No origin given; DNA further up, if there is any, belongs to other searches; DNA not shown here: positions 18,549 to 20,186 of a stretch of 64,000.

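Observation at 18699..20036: The NorB-like heme-copper-oxidase subunit lacks two of the six canonical histidine ligands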

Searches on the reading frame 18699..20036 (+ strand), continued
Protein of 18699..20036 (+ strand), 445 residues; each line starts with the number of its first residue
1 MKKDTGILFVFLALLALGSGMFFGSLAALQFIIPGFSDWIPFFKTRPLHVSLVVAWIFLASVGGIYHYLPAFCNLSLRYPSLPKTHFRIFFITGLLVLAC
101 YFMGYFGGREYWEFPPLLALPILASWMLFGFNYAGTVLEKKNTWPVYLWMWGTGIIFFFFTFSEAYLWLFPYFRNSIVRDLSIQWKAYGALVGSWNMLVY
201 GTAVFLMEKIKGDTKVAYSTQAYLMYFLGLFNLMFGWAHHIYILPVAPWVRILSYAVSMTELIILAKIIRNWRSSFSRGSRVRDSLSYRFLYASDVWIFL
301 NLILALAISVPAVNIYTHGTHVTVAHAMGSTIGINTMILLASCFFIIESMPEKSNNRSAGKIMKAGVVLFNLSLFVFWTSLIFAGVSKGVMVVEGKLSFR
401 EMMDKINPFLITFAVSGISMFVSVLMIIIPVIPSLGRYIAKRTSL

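Call 43: search_protein_families(library=ncbifam, proteins=[L005:97-3576:-, L005:13942-15390:+, L015:5793-7601:-, L021:7205-7987:-, L018:1921-2358:+, L020:5005-5337:-, L074:15502-16878:+, L078:10287-11873:+, L041:7942-9654:+, L041:1949-2977:-], max_evalue=0.00001)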
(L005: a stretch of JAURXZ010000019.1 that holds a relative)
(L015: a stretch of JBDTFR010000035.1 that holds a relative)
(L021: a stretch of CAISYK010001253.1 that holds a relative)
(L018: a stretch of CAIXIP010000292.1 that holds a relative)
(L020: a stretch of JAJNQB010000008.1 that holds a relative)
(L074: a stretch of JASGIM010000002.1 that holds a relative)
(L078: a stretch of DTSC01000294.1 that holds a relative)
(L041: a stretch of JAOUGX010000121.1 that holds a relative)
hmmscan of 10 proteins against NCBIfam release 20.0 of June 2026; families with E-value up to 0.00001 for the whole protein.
L005:97-3576:- (1159 aa): 19 families
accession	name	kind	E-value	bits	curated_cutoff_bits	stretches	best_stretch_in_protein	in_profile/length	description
TIGR03479.1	DMSO_red_II_alp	subfamily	4e-87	293.2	984.75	2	267-857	189-775/913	molybdopterin-dependent oxidoreductase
NF042978.1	EthbenzDh_ebdA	equivalog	1.1e-42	145.9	2000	2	288-404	232-348/977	ethylbenzene dehydrogenase subunit alpha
TIGR01580.1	narG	equivalog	3.7e-38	130.8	1084.15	2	273-441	216-388/1235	nitrate reductase subunit alpha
TIGR01591.1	Fdh-alpha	equivalog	3.6e-30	104.7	666.25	2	287-385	140-238/672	formate dehydrogenase subunit alpha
TIGR02166.1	dmsA_ynfE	subfamily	2.5e-29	101.9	777.7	1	510-751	331-558/794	DMSO/selenate family reductase complex A subunit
NF011566.1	PRK14990.1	exception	2.3e-21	75.5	1600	1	511-702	352-529/814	dimethylsulfoxide reductase subunit A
NF041885.1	selenate_YnfE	exception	6.4e-21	73.9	1675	2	510-700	338-514/805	selenate/tellurate reductase subunit YnfE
NF012032.0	PRK15488.1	equivalog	2.1e-20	72.4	694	1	284-385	177-281/759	thiosulfate reductase PhsA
NF041513.1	formate_DH_Act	exception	6.5e-19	67.2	1400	1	300-586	210-477/1067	formate dehydrogenase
NF041884.1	selenate_YnfF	exception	5.5e-18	64.2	1650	1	511-700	332-507/798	selenate/tellurate reductase subunit YnfF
TIGR00509.1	bisC_fam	subfamily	7.3e-18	64.2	1017.55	1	511-836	279-592/772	molybdopterin guanine dinucleotide-containing S/N-oxide reductase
TIGR01553.1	formate-DH-alph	equivalog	1.1e-17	63.1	814.2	1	286-394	205-313/1009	formate dehydrogenase-N subunit alpha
NF011682.0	PRK15102.1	equivalog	1e-10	40.4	909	1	510-703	331-522/829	trimethylamine-N-oxide reductase TorA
TIGR02164.1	torA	equivalog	6.2e-10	37.8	1465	0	511-719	328-534/824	trimethylamine-N-oxide reductase TorA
NF047855.1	AssmNtatRedNasC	equivalog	7e-10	37.8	1100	1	297-386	175-264/708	assimilatory nitrate reductase catalytic subunit NasC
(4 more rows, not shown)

L005:13942-15390:+ (482 aa): 6 families
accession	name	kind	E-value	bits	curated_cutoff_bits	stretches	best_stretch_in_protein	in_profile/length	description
TIGR03866.1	PQQ_ABC_repeats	subfamily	8.6e-13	48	287.3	1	141-297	9-155/310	PQQ-dependent catabolism-associated beta-propeller protein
NF052340.1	hydrazine_beta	equivalog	4.2e-10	39.2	560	0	141-237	85-178/372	hydrazine synthase subunit beta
NF052280.1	7_blade_YncE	equivalog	6.7e-09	35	400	0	296-397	232-334/338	7-bladed beta-propeller protein YncE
NF052460.1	L-NosZ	equivalog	1.6e-08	33.5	700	0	169-365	124-315/480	clade III lactonase-type nitrous-oxide reductase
TIGR02276.1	beta_rpt_yvtn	repeat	3.2e-08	33.4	27.85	0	143-162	4-23/42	beta-propeller repeat protein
NF052342.1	hydrazine_BC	exception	2e-07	29.6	1250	1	142-256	92-203/690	hydrazine synthase subunit beta-gamma fusion subunit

L015:5793-7601:- (602 aa): 0 families

L021:7205-7987:- (260 aa): 8 families
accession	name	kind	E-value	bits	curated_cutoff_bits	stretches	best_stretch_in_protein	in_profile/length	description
NF038283.1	viperin_w_prok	equivalog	1.2e-12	47.6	180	1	36-165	11-131/281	viperin family antiviral radical SAM protein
TIGR04317.1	W_rSAM_matur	equivalog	7.1e-09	35.2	380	1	35-222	12-180/349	tungsten cofactor oxidoreductase radical SAM maturase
TIGR04321.1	spiroSPASM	subfamily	3.8e-07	29.1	250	1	36-187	240-389/510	spiro-SPASM protein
TIGR02666.1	moaA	equivalog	5.7e-07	28.8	284.05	1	37-194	20-170/336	GTP 3',8-cyclase MoaA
NF033640.1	N_Twi_rSAM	subfamily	1.2e-06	27.9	170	1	34-140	118-229/398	twitch domain-containing radical SAM protein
TIGR02668.1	moaA_archaeal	equivalog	3.3e-06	26.3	325.25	1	35-220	18-191/303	GTP 3',8-cyclase MoaA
NF001199.0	PRK00164.2-1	equivalog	5.4e-06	25.8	231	1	35-176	20-146/308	GTP 3',8-cyclase MoaA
TIGR03972.1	rSAM_TYW1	equivalog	6.8e-06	25.4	317.95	1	79-221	115-243/297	4-demethylwyosine synthase TYW1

L018:1921-2358:+ (145 aa): 6 families
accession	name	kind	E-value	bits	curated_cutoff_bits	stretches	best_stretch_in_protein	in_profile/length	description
TIGR00738.1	rrf2_super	superfamily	2.3e-29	101.9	73.3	1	1-135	2-131/132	Rrf2 family transcriptional regulator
NF047409.1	Cys_reg_CymR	equivalog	3.3e-19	69.4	195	1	2-140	3-129/139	cysteine metabolism transcriptional regulator CymR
TIGR02010.1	IscR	equivalog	2.7e-15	56.4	207.55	1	2-138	3-133/135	Fe-S cluster assembly transcriptional regulator IscR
TIGR02944.1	suf_reg_Xantho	equivalog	1.6e-14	54.4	110.65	1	6-131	8-127/130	SUF system Fe-S cluster assembly regulator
NF008110.0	PRK10857.1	equivalog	1.3e-10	41.3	275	1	3-103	4-104/164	Fe-S cluster assembly transcriptional regulator IscR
NF008886.0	PRK11920.1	equivalog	1.4e-08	34.6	193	1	4-140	5-136/153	iron-responsive transcriptional regulator RirA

L020:5005-5337:- (110 aa): 2 families
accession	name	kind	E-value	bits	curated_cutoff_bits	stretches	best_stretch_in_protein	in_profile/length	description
TIGR00637.1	ModE_repress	subfamily_domain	6.6e-26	90.3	98.5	1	18-97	2-81/100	ModE molybdate transport repressor domain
NF007957.0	PRK10676.1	equivalog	8.4e-19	67.7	369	1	21-94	20-93/263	molybdenum-dependent transcriptional regulator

L074:15502-16878:+ (458 aa): 5 families
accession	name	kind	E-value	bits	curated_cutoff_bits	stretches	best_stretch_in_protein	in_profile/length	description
NF009709.0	PRK13238.1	subfamily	2.9e-196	652.7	285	1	3-457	4-461/463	tryptophanase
NF053783.1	TphnTnaApg1401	equivalog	1.4e-158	528.6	750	1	7-455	6-455/457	tryptophanase TnaA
TIGR02618.1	tyr_phenol_ly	equivalog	4.9e-150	500.3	720.7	1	8-455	2-450/450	tyrosine phenol-lyase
TIGR02617.1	tnaA_trp_ase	equivalog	1.8e-144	482.3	825.8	1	6-455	3-465/467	tryptophanase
TIGR02539.1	SepCysS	equivalog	1.5e-07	30.8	365.25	1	83-217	57-184/370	O-phospho-L-seryl-tRNA:Cys-tRNA synthase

L078:10287-11873:+ (528 aa): 29 families (the best 25 are shown)
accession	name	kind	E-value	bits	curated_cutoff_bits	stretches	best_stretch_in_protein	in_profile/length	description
NF006567.0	PRK09077.1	equivalog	1.4e-183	611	629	1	3-521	8-519/537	L-aspartate oxidase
TIGR00551.1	nadB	equivalog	4e-156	520.5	452.75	1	3-520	2-488/489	L-aspartate oxidase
NF005867.0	PRK07804.1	equivalog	7e-149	496.5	639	1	2-520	17-516/548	L-aspartate oxidase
NF005636.0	PRK07395.1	subfamily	3.6e-136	454.7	723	1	2-522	11-536/560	L-aspartate oxidase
NF005701.0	PRK07512.1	equivalog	5.1e-135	450.7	528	1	4-521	10-484/516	L-aspartate oxidase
NF005978.0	PRK08071.1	equivalog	2.6e-128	428.6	621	1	1-522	1-492/514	L-aspartate oxidase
NF004900.0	PRK06263.1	equivalog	7.7e-115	384.5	718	1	3-521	7-522/546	fumarate reductase (CoM/CoB) subunit TfrA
TIGR01812.1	sdhA_frdA_Gneg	subfamily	7.8e-113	377.9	567.3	1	5-520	1-528/568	succinate dehydrogenase or fumarate reductase, flavoprotein subunit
NF004820.0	PRK06175.1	equivalog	2e-109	366.4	472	1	3-417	4-393/433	L-aspartate oxidase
NF004724.0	PRK06069.1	subfamily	3.4e-100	335.9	826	1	3-521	5-538/577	succinate dehydrogenase/fumarate reductase flavoprotein subunit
TIGR01816.1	sdhA_forward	equivalog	1.6e-90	303.9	727.35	1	4-521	3-538/584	succinate dehydrogenase flavoprotein subunit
NF005037.0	PRK06452.1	equivalog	3.6e-88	296.6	862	1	4-521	6-527/566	succinate dehydrogenase flavoprotein subunit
NF006686.0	PRK09231.1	equivalog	1.4e-86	291.4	854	1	3-519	5-537/598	fumarate reductase (quinol) flavoprotein subunit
NF004613.0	PRK05945.1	equivalog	2e-86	290.8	824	1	1-521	1-536/575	succinate dehydrogenase/fumarate reductase flavoprotein subunit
TIGR01176.1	fum_red_Fp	equivalog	1.2e-84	285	932.7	1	3-520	3-536/580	fumarate reductase (quinol) flavoprotein subunit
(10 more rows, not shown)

L041:7942-9654:+ (571 aa): 4 families
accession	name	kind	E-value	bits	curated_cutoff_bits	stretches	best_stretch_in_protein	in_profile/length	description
TIGR02891.1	CtaD_CoxA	equivalog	1.4e-21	76.8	670.75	1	47-512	15-466/504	cytochrome c oxidase subunit I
TIGR02882.1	QoxB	equivalog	6.9e-12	44.6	1015.5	1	48-518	59-517/643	cytochrome aa3 quinol oxidase subunit I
NF050116.1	cyt_aa3_Actin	exception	5.7e-10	38.6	880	1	48-482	17-446/522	aa3-type cytochrome oxidase subunit I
NF041075.1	quin_ox_SoxB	equivalog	1.6e-07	30.7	700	1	51-513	5-458/468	proton pump complex quinol oxidase subunit SoxB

L041:1949-2977:- (342 aa): 1 family
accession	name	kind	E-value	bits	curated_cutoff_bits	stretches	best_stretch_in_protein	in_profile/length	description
NF045570.1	HemSynCtaAAlphapr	equivalog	2.7e-86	290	550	1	5-332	31-365/380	heme A synthase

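Call 55: find_homologous_proteins(query=P0060, max_evalue=1e-30)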
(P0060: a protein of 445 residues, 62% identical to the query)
Query P0060 (445 aa): 2913 proteins with E <= 1e-30 among 8000 candidates; the best 120 are listed.
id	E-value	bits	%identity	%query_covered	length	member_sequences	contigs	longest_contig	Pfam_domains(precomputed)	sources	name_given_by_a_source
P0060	4.6e-292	987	100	100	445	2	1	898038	PF00115.26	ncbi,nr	ncbi:MAG: cbb3-type cytochrome c oxidase subunit I [Sphingobacteriaceae bacterium]|nr:cbb3-type cyto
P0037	8.0e-203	693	68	99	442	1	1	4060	PF00115.26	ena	-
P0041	1.5e-202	692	68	99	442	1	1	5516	PF00115.26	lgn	-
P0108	1.6e-202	692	68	98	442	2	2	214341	PF00115.26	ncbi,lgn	-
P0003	1.4e-201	689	67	99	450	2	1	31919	PF00115.26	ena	-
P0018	4.4e-201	687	66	98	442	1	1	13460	PF00115.26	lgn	-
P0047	3.4e-200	684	67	99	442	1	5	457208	PF00115.26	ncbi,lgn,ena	-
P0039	8.2e-200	683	67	99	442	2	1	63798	PF00115.26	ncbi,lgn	ncbi:MAG: cbb3-type cytochrome c oxidase subunit I [Bacteroidota bacterium]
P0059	1.2e-199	682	67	99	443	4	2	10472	PF00115.26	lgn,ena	-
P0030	1.3e-199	682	68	99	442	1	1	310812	PF00115.26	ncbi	ncbi:MAG: cbb3-type cytochrome c oxidase subunit I [Bacteroidota bacterium]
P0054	1.5e-199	682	67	99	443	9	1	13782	PF00115.26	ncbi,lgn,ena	-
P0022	1.6e-199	682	67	99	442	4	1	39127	PF00115.26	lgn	-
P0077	3.5e-199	681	67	99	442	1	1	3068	PF00115.26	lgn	-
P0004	2.5e-198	678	66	98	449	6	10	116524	PF00115.26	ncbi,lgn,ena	-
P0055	2.2e-197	675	65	99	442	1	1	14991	PF00115.26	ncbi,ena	-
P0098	5.3e-196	670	66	99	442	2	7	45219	PF00115.26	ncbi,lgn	-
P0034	7.8e-196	670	66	99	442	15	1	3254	PF00115.26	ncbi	-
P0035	3.9e-195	667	65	99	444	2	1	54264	PF00115.26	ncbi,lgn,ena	-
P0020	7.0e-191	653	63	99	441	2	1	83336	PF00115.26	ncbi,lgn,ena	-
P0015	1.3e-186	639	63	98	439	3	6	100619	PF00115.26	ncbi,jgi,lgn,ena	jgi:nitric oxide reductase subunit B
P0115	6.1e-175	601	64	91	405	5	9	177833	PF00115.26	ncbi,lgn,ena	-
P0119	2.0e-172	593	61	92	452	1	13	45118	PF00115.26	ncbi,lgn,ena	-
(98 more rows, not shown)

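Call 56: find_encoding_contigs(protein=P0242, flank=8000, max_places=4)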
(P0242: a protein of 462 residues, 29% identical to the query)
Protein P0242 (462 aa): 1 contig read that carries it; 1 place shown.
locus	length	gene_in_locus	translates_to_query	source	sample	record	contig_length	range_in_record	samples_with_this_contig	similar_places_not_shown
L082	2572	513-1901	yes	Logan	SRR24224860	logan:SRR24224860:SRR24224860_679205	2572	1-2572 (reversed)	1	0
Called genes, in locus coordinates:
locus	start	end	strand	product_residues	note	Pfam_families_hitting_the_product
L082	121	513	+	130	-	PF13442:Cytochrome_CBB3, PF00034:Cytochrom_C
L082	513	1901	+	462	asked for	PF00115:COX1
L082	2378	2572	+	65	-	?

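Call 57: find_encoding_contigs(protein=P0136, flank=8000, max_places=3)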
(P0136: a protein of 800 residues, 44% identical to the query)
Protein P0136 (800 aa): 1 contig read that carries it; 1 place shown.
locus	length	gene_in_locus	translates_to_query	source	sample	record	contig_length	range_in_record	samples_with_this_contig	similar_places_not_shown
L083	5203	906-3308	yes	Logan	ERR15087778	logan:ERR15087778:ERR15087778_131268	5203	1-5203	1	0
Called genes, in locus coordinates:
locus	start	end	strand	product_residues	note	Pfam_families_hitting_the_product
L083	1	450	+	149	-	?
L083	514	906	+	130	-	PF00034:Cytochrom_C (weak), PF13442:Cytochrome_CBB3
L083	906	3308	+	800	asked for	PF00115:COX1, PF02433:FixO, PF00034:Cytochrom_C, PF13442:Cytochrome_CBB3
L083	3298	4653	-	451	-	PF01212:Beta_elim_lyase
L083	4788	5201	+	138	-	?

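Call 70: predict_structure(alignment_id=A2)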
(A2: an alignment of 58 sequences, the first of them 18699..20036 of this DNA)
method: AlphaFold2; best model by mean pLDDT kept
length: 445 residues; sequences in the alignment: 58
mean_pLDDT: 93.6   pTM: 0.93
mean pLDDT of the five models: 93.6, 92.2, 91.9, 91.3, 91.2
residues with pLDDT >= 90: 374; 70-90: 61; 50-70: 9; < 50: 1
segments of 3 or more residues with pLDDT < 50: none
pLDDT, mean of each block of 10 residues (from residue 1): 82 98 97 93 96 98 97 95 97 98 94 94 98 97 97 98 96 96 94 96 96 95 94 90 88 88 78 70 88 94 91 90 96 97 96 83 97 98 97 97 97 98 98 94 83
secondary structure, 60 per line:
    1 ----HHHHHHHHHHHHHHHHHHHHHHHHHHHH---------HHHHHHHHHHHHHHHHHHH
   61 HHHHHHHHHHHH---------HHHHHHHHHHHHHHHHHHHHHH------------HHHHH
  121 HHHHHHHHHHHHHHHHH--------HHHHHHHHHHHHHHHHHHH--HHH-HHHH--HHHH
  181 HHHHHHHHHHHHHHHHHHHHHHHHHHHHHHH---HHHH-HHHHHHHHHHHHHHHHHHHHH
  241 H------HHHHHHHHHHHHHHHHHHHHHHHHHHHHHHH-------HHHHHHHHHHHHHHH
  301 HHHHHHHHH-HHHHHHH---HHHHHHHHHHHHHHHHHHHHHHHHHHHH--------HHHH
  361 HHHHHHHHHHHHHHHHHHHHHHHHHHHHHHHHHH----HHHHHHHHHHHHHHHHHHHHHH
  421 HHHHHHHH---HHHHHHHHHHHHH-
elements in order: H5-32 H42-72 H82-103 H116-137 H146-164 H171-174 H177-211 H215-218 H220-241 H248-278 H286-309 H311-317 H321-348 H357-394 H399-428 H432-444

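Call 73: fold_search(model_id=the predicted structure, library=pdb)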
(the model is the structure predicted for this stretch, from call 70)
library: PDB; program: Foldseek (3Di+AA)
matches with E <= 10: 340; with E <= 0.001: 91
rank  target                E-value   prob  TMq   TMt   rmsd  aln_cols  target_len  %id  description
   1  3o0r_B                5.4e-14  1.00  0.85  0.84   3.0       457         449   20  Crystal structure of nitric oxide reductase from Pseudomonas aeruginosa in complex with antibody fragment (released 2010-12-29)
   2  8smr_E                1.8e-13  1.00  0.85  0.81   3.0       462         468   20  cytochrome bc1-cbb3 supercomplex from Pseudomonas aeruginosa (released 2023-10-11)
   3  3mk7_A                7.9e-13  1.00  0.85  0.82   3.0       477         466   17  The structure of CBB3 cytochrome oxidase (released 2010-08-04)
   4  3mk7_D                1.9e-12  1.00  0.82  0.79   3.6       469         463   19  The structure of CBB3 cytochrome oxidase (released 2010-08-04)
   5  3mk7_G                2.6e-12  1.00  0.86  0.83   2.9       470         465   17  The structure of CBB3 cytochrome oxidase (released 2010-08-04)
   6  9g6b_A                3.8e-12  1.00  0.84  0.81   2.9       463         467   18  cbb3-2 NOH complex (released 2026-01-28)
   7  9g83_t                9.1e-12  1.00  0.84  0.80   3.0       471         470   16  Respiratory supercomplex CI1-CIII2-CIV2-(cbb3)1 from alphaproteobacterium (released 2026-02-04)
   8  6xkw_n                1.3e-11  1.00  0.84  0.79   3.2       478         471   16  R. capsulatus CIII2CIV bipartite super-complex (SC-2A) with CcoH/cy (released 2020-12-30)
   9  4xyd_A                1.5e-11  1.00  0.87  0.87   2.8       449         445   20  Nitric oxide reductase from Roseobacter denitrificans (RdNOR) (released 2016-05-25)
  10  3ayf                  1.2e-09  1.00  0.77  0.47   4.5       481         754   17  Crystal structure of nitric oxide reductase (released 2012-01-25)
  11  6qq6_A                1.5e-09  1.00  0.80  0.50   3.9       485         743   14  Cryo-EM structure of dimeric quinol dependent nitric oxide reductase (qNOR) Val495Ala mutant from Alcaligenes xylosoxi (released 2019-09-11)
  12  6qq5_A                2.7e-09  1.00  0.78  0.49   4.2       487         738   16  Cryo-EM structure of dimeric quinol dependent nitric oxide reductase (qNOR) from Alcaligenes xylosoxidans (released 2019-09-11)
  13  8bgw_A                5.5e-09  1.00  0.80  0.50   4.1       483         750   15  CryoEM structure of quinol-dependent Nitric Oxide Reductase (qNOR) from Alcaligenes xylosoxidans at 2.2 A resolution (released 2023-08-16)
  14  8zgp_A                1.4e-08  1.00  0.75  0.47   5.0       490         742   13  CryoEM structure of dimeric quinol dependent nitric oxide reductase from Neisseria meningitidis (released 2025-05-14)
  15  6t6v                  4.0e-08  1.00  0.75  0.47   4.7       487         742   16  Glu-494-Ala inactive monomer of a quinol dependent Nitric Oxide Reductase (qNOR) from Alcaligenes xylosoxidans (released 2020-04-01)
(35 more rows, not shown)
